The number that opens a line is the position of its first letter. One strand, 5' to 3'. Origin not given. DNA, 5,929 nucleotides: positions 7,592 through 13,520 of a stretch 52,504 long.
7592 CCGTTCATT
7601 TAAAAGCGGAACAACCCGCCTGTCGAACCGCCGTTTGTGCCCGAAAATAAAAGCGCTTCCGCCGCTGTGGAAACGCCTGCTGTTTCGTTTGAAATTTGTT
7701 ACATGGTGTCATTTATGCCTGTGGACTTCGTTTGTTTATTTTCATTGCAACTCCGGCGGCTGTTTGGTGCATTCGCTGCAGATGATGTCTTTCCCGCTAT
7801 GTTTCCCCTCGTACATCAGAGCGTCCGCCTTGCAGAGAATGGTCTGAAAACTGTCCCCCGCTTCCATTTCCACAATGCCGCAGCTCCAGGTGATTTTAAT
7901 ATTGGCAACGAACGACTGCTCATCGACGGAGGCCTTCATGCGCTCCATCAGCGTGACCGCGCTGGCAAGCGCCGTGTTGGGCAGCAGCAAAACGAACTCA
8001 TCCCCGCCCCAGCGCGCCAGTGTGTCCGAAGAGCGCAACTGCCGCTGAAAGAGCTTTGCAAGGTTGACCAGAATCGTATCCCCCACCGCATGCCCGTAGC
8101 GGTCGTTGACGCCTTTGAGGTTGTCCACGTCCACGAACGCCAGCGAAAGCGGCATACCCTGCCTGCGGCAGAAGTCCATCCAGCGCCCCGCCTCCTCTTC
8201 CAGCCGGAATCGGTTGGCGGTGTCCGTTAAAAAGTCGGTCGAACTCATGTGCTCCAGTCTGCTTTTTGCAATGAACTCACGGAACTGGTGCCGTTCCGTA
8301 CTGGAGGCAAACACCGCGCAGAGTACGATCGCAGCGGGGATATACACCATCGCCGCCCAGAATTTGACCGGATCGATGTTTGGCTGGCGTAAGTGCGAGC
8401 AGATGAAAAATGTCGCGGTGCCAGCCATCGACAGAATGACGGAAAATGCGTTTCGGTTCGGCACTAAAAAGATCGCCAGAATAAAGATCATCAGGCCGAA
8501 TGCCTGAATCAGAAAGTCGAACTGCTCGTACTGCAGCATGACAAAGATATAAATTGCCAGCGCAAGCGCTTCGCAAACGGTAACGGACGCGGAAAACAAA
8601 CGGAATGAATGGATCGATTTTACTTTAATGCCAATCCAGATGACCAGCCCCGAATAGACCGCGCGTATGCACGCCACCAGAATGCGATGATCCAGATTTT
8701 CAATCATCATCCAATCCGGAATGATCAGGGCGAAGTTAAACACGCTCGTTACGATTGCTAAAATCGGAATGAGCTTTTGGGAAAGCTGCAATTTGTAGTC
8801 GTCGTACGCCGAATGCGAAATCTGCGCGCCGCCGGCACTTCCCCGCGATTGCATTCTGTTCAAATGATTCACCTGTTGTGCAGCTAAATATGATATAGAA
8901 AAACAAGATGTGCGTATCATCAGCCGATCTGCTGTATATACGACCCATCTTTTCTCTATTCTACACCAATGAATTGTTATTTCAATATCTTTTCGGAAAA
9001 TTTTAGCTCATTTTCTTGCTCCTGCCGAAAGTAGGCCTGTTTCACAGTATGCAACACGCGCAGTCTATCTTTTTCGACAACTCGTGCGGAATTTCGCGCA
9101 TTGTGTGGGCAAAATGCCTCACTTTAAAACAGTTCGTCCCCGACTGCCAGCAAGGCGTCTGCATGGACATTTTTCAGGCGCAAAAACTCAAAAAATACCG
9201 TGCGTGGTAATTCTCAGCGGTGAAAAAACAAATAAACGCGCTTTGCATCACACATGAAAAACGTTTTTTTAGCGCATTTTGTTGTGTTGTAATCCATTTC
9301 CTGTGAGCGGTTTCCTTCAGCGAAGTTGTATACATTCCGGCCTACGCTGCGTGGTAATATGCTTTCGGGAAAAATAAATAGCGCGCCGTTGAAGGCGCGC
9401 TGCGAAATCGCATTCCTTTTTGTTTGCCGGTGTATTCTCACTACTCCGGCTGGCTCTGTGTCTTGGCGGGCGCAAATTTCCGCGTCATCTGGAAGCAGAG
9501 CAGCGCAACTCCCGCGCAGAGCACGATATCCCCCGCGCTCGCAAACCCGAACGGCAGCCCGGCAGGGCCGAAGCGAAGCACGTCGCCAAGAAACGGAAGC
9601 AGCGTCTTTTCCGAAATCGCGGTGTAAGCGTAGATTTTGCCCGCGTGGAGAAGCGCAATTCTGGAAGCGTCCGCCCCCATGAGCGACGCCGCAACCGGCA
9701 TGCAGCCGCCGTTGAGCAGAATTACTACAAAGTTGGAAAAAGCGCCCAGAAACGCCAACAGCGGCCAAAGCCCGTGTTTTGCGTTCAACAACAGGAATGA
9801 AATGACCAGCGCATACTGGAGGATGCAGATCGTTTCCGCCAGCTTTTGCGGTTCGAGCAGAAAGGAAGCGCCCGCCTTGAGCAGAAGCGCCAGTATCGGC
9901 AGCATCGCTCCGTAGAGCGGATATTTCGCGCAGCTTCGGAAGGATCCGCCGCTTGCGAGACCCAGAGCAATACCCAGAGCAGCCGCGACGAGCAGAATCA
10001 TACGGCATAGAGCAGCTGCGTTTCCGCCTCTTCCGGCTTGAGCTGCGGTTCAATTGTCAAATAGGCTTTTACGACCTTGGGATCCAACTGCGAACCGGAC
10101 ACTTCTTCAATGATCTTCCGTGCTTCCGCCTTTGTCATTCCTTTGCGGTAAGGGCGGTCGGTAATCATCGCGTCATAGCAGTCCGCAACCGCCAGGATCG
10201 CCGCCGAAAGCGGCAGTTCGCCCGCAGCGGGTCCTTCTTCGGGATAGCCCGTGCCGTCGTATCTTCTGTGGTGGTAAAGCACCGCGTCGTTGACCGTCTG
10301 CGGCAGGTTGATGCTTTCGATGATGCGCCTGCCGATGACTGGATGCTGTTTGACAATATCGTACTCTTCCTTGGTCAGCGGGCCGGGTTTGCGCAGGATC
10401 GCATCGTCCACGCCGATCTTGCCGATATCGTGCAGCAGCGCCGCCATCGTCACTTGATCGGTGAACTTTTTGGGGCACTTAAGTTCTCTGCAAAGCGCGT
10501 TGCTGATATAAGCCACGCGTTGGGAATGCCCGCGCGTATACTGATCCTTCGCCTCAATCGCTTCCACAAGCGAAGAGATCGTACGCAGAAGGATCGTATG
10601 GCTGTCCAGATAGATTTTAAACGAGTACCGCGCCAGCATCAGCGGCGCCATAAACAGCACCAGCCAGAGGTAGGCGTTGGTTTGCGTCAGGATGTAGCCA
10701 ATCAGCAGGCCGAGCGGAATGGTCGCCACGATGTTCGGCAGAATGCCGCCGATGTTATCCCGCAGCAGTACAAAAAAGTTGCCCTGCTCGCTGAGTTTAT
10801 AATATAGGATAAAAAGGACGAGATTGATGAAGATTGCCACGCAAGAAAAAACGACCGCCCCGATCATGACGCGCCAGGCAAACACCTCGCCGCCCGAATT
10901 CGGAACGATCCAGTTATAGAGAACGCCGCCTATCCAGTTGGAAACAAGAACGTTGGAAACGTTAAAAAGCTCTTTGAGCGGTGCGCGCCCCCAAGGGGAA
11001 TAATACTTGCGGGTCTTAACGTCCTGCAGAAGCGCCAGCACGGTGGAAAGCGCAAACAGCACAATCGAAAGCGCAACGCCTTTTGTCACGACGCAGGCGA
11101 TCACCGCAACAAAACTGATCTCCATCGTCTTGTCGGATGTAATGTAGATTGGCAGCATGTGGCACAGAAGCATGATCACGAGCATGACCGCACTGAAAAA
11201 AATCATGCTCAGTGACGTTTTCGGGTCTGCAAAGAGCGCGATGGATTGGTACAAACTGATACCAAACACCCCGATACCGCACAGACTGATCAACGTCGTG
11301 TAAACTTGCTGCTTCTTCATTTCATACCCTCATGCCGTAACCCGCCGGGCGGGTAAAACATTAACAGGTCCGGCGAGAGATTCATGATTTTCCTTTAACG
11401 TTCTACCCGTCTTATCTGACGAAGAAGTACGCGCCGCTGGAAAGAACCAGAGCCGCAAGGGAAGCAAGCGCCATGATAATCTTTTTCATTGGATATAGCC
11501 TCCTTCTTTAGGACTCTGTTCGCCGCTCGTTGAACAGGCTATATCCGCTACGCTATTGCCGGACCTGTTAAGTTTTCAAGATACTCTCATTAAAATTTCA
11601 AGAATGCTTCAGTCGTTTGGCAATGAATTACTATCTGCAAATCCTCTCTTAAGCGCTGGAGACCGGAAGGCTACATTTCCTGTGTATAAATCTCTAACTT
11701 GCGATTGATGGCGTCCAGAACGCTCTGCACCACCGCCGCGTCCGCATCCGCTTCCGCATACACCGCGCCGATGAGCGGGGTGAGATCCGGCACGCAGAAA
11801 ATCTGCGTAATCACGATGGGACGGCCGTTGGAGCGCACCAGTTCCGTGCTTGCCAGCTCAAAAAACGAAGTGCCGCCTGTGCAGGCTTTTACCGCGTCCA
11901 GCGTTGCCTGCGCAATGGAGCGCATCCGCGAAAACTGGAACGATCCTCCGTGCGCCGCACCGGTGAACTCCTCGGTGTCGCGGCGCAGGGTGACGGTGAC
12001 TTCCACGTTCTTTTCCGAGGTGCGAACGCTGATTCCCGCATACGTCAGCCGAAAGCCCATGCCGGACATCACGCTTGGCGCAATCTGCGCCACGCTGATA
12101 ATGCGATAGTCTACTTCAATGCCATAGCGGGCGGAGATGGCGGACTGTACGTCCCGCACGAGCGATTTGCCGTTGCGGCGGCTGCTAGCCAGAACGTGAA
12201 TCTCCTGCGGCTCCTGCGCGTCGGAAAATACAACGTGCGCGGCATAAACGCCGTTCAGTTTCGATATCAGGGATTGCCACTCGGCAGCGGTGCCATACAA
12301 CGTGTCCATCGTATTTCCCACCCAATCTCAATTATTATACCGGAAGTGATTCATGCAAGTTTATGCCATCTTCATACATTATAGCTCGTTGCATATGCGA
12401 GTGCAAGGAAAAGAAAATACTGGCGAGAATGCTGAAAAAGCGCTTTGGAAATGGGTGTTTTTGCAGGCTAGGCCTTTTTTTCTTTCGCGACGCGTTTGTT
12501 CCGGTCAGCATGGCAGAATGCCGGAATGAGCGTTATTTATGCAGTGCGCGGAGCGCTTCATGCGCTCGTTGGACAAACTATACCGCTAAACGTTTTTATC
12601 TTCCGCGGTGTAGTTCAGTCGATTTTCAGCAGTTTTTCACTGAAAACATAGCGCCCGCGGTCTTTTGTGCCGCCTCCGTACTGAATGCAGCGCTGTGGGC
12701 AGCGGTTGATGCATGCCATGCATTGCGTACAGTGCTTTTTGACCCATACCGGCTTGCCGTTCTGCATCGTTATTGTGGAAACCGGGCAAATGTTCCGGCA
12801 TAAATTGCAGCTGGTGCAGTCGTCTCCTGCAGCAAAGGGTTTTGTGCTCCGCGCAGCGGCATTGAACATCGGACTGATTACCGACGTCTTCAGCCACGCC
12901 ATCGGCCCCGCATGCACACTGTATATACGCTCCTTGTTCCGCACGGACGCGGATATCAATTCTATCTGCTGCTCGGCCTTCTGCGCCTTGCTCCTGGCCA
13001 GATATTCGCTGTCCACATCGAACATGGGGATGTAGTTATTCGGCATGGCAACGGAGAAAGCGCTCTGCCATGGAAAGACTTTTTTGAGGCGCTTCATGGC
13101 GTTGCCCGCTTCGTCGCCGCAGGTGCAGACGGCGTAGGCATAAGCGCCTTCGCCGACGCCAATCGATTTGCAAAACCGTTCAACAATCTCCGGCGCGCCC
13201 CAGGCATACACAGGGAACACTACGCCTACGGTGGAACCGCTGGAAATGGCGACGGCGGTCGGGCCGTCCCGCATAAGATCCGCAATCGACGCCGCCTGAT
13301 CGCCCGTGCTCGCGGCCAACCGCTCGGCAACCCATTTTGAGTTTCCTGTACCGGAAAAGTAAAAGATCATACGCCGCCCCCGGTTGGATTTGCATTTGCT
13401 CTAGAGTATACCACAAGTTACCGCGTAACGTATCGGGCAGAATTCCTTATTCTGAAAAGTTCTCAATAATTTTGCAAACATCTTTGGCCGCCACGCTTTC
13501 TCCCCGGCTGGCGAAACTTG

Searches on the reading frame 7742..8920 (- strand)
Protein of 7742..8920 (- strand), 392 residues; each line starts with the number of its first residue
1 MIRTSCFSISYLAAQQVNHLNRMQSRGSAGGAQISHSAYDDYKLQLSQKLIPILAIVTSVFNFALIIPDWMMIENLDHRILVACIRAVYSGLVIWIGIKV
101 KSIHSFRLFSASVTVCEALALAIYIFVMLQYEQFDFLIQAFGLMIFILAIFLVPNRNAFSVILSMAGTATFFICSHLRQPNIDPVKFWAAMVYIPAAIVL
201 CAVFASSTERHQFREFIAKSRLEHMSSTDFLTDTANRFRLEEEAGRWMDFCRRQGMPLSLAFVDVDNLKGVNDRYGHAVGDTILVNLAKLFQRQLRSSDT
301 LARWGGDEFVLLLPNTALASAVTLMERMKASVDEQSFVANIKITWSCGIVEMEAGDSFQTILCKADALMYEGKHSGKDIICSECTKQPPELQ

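Call 44: search_protein_families(library=pfam, proteins=[window:7742-8920:-], max_evalue=0.00001)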
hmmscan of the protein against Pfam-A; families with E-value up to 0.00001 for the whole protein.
window:7742-8920:- (392 aa): 1 family
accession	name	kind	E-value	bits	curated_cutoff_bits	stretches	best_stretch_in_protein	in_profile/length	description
PF00990.26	GGDEF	-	1e-36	126.6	23.8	1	227-377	2-159/161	Diguanylate cyclase, GGDEF domain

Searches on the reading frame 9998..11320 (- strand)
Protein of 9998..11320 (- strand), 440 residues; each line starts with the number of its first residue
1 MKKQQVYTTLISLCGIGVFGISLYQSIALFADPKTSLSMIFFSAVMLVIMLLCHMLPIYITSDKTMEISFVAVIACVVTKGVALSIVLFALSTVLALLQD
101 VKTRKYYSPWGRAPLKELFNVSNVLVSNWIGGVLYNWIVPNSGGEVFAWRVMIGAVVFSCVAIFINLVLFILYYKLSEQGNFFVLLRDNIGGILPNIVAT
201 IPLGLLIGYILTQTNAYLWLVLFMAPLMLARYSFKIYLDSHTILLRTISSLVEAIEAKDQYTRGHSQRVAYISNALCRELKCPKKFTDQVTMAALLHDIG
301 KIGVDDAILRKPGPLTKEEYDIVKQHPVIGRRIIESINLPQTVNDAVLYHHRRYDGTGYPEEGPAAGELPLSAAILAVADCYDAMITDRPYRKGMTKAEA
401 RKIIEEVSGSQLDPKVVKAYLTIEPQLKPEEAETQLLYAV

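Call 44: search_protein_families(library=pfam, proteins=[window:9998-11320:-], max_evalue=0.00001)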
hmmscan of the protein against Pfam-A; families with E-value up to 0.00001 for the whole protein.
window:9998-11320:- (440 aa): 3 families
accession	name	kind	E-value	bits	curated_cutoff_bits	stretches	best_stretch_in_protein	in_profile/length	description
PF13487.12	HD_5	-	5.6e-38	130.8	27.2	1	251-416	3-170/170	HD domain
PF01966.28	HD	-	4.7e-22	78.9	22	1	264-385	3-116/116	HD domain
PF08668.18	HDOD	-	4.1e-08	33.4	22.9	1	263-352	96-195/196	HDOD domain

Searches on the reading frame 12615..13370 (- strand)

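Call 45: search_protein_families(library=pfam, proteins=[window:12615-13370:-], max_evalue=0.00001)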
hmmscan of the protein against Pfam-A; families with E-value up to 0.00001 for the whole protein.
window:12615-13370:- (251 aa): 6 families
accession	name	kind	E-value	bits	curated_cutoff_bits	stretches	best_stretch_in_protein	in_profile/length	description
PF14697.11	Fer4_21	-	1.5e-07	31.9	35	0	181-202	37-59/59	4Fe-4S dicluster domain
PF13237.11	Fer4_10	-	1.9e-07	31.3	25.5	1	182-225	6-53/53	4Fe-4S dicluster domain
PF12724.12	Flavodoxin_5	-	3.6e-07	31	27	1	1-71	1-70/145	Flavodoxin domain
PF00037.32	Fer4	-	3.7e-07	30.1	21.1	0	208-230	2-24/24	4Fe-4S binding domain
PF13187.11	Fer4_9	-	8.8e-07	29.3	27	1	184-229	1-52/52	4Fe-4S dicluster domain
PF13484.11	Fer4_16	-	4.8e-06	27.7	30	0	213-232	1-20/66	4Fe-4S double cluster binding domain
